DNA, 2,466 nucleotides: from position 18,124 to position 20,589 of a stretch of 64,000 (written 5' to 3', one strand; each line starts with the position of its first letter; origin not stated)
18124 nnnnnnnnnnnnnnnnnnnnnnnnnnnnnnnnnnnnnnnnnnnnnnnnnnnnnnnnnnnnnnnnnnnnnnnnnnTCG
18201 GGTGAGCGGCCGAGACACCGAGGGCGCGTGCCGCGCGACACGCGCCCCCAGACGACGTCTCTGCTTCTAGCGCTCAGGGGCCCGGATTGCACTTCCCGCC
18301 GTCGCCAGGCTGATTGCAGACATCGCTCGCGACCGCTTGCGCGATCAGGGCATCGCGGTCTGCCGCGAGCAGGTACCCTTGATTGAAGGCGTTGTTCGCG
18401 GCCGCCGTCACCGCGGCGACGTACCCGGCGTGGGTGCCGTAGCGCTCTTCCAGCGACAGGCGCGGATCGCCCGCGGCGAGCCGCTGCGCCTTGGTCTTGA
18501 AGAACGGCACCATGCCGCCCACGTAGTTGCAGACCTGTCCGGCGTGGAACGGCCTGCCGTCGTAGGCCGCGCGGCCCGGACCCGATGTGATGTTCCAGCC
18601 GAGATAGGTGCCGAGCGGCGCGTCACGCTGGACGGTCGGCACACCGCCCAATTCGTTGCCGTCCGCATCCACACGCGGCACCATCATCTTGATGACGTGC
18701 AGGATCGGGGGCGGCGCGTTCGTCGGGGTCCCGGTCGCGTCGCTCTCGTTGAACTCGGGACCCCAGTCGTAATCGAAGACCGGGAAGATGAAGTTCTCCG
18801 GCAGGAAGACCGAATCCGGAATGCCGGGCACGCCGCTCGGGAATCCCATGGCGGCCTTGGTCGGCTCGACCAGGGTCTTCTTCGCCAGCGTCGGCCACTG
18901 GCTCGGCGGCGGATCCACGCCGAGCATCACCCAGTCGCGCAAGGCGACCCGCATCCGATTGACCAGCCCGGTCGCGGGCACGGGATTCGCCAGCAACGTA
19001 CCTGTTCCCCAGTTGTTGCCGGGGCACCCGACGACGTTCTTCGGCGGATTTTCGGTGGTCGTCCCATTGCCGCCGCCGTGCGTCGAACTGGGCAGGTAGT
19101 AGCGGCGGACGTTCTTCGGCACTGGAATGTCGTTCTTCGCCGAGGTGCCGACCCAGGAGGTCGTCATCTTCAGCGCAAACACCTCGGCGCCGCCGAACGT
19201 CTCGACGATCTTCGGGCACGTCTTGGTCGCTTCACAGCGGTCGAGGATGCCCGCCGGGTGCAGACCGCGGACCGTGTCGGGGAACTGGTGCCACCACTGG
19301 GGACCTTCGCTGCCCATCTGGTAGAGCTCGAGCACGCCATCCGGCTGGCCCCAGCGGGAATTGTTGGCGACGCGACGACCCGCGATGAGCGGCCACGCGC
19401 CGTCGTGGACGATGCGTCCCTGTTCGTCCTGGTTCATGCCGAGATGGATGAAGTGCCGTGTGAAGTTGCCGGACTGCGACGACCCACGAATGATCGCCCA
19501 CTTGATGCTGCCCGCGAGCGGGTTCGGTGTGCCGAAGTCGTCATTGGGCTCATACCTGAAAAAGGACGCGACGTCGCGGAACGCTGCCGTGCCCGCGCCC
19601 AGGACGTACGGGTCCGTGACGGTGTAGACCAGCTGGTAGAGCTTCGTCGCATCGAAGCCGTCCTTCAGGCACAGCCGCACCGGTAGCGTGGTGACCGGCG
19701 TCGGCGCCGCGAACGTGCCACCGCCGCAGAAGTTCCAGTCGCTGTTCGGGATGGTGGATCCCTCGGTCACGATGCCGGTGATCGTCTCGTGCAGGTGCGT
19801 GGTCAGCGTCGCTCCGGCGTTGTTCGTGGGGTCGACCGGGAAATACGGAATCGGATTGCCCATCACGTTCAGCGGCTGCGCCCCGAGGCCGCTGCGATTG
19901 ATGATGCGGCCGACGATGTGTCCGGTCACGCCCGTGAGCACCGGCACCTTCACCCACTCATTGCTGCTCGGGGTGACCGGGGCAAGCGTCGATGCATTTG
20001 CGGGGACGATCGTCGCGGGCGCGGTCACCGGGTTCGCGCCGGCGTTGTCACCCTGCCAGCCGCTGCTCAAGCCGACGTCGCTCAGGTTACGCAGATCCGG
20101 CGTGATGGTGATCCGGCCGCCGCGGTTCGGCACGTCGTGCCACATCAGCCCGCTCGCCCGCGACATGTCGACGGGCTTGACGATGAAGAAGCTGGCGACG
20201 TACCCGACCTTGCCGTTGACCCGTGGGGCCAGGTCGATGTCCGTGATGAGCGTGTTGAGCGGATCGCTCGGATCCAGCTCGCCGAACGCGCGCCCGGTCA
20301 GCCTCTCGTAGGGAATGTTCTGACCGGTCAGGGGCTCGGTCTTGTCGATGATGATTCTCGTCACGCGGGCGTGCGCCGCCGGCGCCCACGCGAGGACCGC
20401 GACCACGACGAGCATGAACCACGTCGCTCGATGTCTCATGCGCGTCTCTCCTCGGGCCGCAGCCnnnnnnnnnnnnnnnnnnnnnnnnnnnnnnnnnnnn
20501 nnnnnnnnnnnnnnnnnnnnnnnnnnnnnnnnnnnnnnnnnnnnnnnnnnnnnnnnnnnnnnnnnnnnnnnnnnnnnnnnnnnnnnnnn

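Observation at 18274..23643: Tandem paralogous ~720-aa secreted proteins of unrecognised family, divergent from a LysR regulator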

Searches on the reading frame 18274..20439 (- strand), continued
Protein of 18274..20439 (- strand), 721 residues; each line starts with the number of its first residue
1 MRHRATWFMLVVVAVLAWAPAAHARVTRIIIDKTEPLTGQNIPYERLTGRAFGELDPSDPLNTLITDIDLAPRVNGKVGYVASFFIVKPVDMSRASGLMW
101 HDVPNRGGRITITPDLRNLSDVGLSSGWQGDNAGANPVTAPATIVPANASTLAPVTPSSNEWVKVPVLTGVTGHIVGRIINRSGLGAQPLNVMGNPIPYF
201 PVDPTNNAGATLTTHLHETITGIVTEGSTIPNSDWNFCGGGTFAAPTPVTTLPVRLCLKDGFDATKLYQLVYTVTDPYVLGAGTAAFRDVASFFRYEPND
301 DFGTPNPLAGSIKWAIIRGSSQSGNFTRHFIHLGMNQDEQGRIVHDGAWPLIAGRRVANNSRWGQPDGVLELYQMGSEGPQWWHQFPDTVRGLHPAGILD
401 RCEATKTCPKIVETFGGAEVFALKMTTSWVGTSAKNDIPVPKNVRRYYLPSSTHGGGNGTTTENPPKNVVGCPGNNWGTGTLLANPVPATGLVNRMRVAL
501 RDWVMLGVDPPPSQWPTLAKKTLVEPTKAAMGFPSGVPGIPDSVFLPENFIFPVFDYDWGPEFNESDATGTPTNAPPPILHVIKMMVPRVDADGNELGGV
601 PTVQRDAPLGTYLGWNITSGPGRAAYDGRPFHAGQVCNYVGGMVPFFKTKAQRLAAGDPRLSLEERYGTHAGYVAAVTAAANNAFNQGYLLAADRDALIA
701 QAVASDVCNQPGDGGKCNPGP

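Call 49: search_solved_structures(query=A1, max_evalue=10, show_alignments=3)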
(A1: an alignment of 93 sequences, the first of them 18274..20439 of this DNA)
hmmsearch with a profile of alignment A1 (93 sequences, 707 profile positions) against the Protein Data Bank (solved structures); distinct sequences matched with E-value up to 10: 0.

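Call 54: search_protein_families(library=pfam, proteins=[L063:1131-2135:+, L052:2803-3894:+, L010:6201-7769:+, L053:8191-9609:+, L074:4314-5819:+, L048:1513-2580:-, L006:2882-5089:+, L010:2298-2915:+], max_evalue=0.001)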
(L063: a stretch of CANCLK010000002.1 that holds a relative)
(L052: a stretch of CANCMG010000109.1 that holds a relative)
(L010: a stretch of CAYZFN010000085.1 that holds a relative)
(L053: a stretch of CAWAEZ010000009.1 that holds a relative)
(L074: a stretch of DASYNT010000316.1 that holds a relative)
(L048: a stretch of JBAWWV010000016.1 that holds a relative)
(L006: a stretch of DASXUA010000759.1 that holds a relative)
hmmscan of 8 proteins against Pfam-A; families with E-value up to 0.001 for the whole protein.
L063:1131-2135:+ (334 aa): 1 family
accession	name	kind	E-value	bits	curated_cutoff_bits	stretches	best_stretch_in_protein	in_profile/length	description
PF03401.19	TctC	-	4.8e-68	230.1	27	1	61-329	2-271/274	Tripartite tricarboxylate transporter family receptor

L052:2803-3894:+ (363 aa): 3 families
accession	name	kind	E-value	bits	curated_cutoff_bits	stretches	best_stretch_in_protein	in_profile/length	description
PF00561.26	Abhydrolase_1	-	9e-18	65.3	25.8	1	72-332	2-236/245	alpha/beta hydrolase fold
PF12697.13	Abhydrolase_6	-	1e-08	36.5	26.3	1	73-331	1-201/217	Alpha/beta hydrolase family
PF12146.15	Hydrolase_4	-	5.8e-06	26.2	27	1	99-190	24-111/239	Serine aminopeptidase, S33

L010:6201-7769:+ (522 aa): 1 family
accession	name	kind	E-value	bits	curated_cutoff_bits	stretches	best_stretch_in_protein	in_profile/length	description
PF07519.17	Tannase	-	1.7e-95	321.2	29.8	1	62-518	8-489/490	Tannase and feruloyl esterase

L053:8191-9609:+ (472 aa): 2 families
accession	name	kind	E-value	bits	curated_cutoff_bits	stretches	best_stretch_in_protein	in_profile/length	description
PF01979.26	Amidohydro_1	-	1.1e-23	84.4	25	1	88-447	1-343/345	Amidohydrolase family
PF07969.17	Amidohydro_3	-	7.1e-17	62.5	29.7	2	322-447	333-469/472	Amidohydrolase family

L074:4314-5819:+ (501 aa): 2 families
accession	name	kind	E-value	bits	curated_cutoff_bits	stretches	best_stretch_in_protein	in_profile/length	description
PF03972.19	MmgE_PrpD_N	-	1.2e-60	205.2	32.1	1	59-304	1-241/244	MmgE/PrpD N-terminal domain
PF19305.4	MmgE_PrpD_C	-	1.3e-25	90.7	32.1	1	325-475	1-156/173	MmgE/PrpD C-terminal domain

L048:1513-2580:- (355 aa): 1 family
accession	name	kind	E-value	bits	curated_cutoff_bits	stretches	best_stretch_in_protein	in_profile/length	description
PF00144.29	Beta-lactamase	-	1.4e-52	179.4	27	1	34-347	3-277/329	Beta-lactamase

L006:2882-5089:+ (735 aa): 1 family
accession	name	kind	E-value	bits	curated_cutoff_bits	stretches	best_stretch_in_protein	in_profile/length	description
PF19878.5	DUF6351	-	5.5e-230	765.9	22.4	1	53-711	1-655/655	Tannase-like family of unknown function (DUF6351)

L010:2298-2915:+ (205 aa): 1 family
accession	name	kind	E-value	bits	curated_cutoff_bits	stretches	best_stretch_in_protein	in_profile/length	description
PF07452.17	CHRD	-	9.9e-22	78.5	24.1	1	50-194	2-117/117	CHRD domain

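Call 75: search_protein_families(library=pfam, proteins=[L009:754-2538:-, L007:3-1043:-, L007:1031-3556:-, L017:1988-4411:+, L012:9167-11707:-, L011:8584-10758:-, L012:2211-3233:-, L017:4359-5669:+], max_evalue=0.00001)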
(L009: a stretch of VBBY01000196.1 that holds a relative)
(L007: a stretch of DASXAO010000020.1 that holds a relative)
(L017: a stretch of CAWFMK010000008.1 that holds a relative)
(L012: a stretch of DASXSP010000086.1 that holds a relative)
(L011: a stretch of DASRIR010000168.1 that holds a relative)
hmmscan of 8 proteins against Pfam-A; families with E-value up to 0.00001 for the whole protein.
L009:754-2538:- (594 aa): 2 families
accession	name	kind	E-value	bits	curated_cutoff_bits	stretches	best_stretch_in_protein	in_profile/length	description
PF07969.17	Amidohydro_3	-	7.3e-43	148.1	29.7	1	95-589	2-472/472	Amidohydrolase family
PF01979.26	Amidohydro_1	-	7.9e-10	38.9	25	1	519-587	276-344/345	Amidohydrolase family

L007:3-1043:- (347 aa): 0 families

L007:1031-3556:- (841 aa): 0 families

L017:1988-4411:+ (807 aa): 2 families
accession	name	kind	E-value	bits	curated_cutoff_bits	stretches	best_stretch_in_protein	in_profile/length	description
PF05199.19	GMC_oxred_C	-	6e-19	69.4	24.6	1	672-786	11-139/139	GMC oxidoreductase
PF00732.25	GMC_oxred_N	-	1.2e-09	38.8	23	1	448-563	108-217/218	GMC oxidoreductase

L012:9167-11707:- (846 aa): 3 families
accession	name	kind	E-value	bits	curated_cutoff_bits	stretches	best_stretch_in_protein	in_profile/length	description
PF13088.12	BNR_2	-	9.9e-11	41.9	31.4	0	412-549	142-251/277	BNR repeat-like domain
PF18885.6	DUF5648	-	3.1e-10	40.9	25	0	296-331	47-81/134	Domain of unknown function (DUF5648)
PF02012.26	BNR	-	1.5e-07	30.7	27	0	481-490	2-11/12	BNR/Asp-box repeat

L011:8584-10758:- (724 aa): 0 families

L012:2211-3233:- (340 aa): 1 family
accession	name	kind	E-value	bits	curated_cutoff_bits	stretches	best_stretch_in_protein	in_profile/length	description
PF03480.18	DctP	-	1.3e-47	163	23.4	1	54-324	15-284/286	Bacterial extracellular solute-binding protein, family 7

L017:4359-5669:+ (436 aa): 2 families
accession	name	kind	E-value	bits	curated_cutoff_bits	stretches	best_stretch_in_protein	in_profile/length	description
PF00034.26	Cytochrom_C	-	1.6e-31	109.9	21.3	3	325-412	2-90/90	Cytochrome c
PF13442.11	Cytochrome_CBB3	-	4.4e-24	85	27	1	324-408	3-68/68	Cytochrome C oxidase, cbb3-type, subunit III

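Call 93: list_cluster_members(proteins=[window:18274-20439:-, window:20465-22627:-, window:22738-23643:+])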
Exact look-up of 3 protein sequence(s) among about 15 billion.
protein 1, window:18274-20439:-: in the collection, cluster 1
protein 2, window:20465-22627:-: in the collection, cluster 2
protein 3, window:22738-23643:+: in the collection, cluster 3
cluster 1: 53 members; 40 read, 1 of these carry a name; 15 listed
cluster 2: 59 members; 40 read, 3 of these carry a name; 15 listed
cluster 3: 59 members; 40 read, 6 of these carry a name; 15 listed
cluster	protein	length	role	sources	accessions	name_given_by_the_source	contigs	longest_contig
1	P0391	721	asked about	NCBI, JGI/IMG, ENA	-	-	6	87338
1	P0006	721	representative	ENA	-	-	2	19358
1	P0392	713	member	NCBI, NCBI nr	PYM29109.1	MAG: hypothetical protein DMD80_08780 [Candidatus Rokuibacteriota bacterium] | MAG: hypothetical protein DMD80_08780 [Candidatus Rokubacteria bacterium]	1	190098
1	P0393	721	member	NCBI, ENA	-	-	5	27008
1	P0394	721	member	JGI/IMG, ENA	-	-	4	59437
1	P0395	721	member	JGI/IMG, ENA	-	-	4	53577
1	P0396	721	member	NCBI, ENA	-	-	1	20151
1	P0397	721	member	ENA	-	-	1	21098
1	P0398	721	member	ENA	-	-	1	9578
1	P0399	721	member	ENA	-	-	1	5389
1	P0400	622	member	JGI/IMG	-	-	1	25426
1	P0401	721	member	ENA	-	-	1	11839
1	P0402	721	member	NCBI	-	-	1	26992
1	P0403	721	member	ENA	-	-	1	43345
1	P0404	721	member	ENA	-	-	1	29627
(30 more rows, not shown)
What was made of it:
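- Closest known: LysR-type transcriptional regulators with divergent target operons. Different: JGI's label 'carnitine catabolism activator' is an unverified automatic name (call 93).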

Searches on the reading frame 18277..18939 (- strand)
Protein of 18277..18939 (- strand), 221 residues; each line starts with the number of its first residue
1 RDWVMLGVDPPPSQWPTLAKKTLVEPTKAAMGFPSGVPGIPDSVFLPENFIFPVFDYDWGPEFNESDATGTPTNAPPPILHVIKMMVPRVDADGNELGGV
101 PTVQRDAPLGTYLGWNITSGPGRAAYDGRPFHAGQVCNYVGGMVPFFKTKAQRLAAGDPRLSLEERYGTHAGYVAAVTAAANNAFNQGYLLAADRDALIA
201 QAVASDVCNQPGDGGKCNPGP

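Call 64: search_protein_families(library=pfam, proteins=[window:18277-18939:-], max_evalue=10)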
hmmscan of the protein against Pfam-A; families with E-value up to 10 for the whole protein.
seq(221 aa): 2 families
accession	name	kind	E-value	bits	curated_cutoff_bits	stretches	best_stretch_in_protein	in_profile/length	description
PF20091.5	Abhydrolase_10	-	2.2e-21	76.8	23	1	2-200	322-429/429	Alpha/beta hydrolase domain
PF11636.13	Troponin-I_N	-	3.7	8.1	26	1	65-79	5-19/32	Troponin I residues 1-32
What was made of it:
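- Tried and rejected: Pfam on three sub-segments of A at E<=10 returned only PF20091, apart from one noise-level hit (E=3.7) (call 64).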

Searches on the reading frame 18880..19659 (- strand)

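Call 64: search_protein_families(library=pfam, proteins=[window:18880-19659:-], max_evalue=10)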
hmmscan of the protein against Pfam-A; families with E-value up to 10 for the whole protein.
seq(260 aa): 1 family
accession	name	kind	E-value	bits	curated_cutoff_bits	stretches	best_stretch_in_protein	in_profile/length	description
PF20091.5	Abhydrolase_10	-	2.2e-15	57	23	1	20-256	142-336/429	Alpha/beta hydrolase domain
